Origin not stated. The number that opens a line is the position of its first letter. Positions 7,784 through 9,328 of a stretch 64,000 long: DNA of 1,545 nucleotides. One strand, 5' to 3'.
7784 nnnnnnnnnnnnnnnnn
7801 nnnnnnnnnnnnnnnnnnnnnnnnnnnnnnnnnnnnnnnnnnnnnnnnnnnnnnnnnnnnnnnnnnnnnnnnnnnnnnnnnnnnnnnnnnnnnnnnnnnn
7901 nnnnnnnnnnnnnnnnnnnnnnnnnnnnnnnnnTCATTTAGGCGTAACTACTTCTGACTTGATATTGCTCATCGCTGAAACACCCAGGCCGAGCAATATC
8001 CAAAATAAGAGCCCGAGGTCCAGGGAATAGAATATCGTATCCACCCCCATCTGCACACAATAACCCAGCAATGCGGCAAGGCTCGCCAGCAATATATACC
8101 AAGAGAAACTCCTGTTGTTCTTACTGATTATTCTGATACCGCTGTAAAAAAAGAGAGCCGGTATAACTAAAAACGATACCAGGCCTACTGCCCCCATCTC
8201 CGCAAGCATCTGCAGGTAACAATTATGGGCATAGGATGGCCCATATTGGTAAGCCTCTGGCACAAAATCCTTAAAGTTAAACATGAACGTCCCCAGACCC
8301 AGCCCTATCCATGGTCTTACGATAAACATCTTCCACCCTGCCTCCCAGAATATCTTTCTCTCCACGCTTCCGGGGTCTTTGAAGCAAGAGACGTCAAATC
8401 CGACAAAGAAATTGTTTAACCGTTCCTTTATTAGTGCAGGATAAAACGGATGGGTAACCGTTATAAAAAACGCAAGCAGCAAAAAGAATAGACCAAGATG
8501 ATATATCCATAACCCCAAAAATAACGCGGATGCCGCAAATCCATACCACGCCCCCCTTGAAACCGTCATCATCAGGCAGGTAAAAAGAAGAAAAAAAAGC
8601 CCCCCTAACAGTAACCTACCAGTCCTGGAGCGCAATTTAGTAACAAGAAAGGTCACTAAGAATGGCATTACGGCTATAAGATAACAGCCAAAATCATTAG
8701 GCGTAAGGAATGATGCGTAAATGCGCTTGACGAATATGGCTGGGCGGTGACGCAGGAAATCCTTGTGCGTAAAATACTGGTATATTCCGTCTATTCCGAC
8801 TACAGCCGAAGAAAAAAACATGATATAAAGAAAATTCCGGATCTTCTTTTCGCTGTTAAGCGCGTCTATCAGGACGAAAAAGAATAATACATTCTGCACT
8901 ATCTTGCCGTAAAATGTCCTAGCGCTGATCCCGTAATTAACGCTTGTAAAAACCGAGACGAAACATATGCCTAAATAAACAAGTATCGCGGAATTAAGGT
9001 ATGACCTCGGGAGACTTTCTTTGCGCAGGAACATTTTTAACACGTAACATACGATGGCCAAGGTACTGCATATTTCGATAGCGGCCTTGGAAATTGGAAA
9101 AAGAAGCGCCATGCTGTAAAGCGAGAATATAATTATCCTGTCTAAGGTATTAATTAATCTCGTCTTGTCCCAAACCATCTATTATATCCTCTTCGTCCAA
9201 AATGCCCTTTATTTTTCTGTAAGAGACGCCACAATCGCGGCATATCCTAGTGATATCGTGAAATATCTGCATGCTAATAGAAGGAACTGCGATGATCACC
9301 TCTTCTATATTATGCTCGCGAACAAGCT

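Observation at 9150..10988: Initiating transferase is a hybrid: PNPT (WecA/MraY) catalytic domain fused to the accessory N-module of PHPT/CapD-type proteins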

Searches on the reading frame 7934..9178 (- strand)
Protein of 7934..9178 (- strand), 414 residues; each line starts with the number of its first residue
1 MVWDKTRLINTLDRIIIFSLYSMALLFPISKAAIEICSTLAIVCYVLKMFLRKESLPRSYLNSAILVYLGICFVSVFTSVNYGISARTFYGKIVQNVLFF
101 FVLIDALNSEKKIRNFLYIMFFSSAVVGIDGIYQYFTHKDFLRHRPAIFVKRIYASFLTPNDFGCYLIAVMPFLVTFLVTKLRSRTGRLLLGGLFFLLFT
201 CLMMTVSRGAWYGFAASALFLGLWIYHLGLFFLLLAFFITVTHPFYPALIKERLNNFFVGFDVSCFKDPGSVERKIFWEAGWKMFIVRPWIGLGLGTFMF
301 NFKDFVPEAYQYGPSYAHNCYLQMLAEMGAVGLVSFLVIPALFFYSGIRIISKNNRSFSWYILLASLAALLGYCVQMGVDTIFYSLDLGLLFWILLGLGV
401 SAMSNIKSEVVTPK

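Call 7: search_protein_families(library=pfam, proteins=[window:7934-9178:-], max_evalue=0.00001)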
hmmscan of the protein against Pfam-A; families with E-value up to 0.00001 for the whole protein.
window:7934-9178:- (414 aa): 1 family
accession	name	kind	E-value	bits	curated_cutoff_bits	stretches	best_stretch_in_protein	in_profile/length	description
PF04932.20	Wzy_C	-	4.6e-21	75.6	31.7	1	194-337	2-149/149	O-Antigen ligase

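Call 49: search_protein_families(library=ncbifam, proteins=[window:7934-9178:-], max_evalue=0.00001)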
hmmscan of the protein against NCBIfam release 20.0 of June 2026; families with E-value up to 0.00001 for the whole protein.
window:7934-9178:- (414 aa): 2 families
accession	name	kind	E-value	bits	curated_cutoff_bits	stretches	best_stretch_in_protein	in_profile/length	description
TIGR00947.1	2A73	equivalog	1e-26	94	366.4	1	10-400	19-420/425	IctB family putative bicarbonate transporter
TIGR03097.1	PEP_O_lig_1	hypoth_equivalog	1.2e-16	60.6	188.1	1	41-378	53-383/408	putative O-glycosylation ligase, exosortase A system-associated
